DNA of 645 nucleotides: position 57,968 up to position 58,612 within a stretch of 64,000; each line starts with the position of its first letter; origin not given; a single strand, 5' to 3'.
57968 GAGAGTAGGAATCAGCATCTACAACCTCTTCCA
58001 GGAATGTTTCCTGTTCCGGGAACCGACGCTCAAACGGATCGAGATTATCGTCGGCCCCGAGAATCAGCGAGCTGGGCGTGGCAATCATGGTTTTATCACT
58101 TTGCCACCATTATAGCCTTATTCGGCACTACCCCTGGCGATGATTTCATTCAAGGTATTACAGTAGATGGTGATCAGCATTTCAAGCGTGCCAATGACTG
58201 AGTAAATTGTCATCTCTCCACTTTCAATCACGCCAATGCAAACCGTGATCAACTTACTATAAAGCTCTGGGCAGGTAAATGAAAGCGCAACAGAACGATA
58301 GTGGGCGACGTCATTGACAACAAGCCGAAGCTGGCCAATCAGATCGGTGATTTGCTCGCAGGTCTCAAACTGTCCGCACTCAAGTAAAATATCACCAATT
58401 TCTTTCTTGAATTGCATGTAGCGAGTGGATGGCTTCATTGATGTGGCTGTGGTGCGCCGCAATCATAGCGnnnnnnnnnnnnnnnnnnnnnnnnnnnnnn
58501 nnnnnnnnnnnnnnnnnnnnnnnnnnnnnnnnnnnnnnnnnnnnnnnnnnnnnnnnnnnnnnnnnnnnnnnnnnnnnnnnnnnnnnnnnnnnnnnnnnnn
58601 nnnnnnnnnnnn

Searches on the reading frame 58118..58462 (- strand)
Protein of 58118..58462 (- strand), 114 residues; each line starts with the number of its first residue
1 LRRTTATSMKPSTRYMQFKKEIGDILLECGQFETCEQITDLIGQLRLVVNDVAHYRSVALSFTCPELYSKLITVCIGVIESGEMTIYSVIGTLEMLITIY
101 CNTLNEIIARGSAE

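Call 6: search_protein_families(library=pfam, proteins=[window:58118-58462:-], max_evalue=1)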
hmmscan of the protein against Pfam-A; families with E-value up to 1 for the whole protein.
window:58118-58462:- (114 aa): 0 families

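Call 7: search_protein_families(library=phrogs, proteins=[window:58118-58462:-], max_evalue=1)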
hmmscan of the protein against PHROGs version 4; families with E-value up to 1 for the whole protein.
window:58118-58462:- (114 aa): 1 family
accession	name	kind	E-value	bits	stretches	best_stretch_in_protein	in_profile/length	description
phrog_13758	-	tail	0.28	12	1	17-52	15-50/70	tail fiber protein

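Call 80: search_protein_families(library=ncbifam, proteins=[window:58118-58462:-], max_evalue=1)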
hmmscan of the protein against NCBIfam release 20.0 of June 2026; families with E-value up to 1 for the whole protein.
window:58118-58462:- (114 aa): 0 families
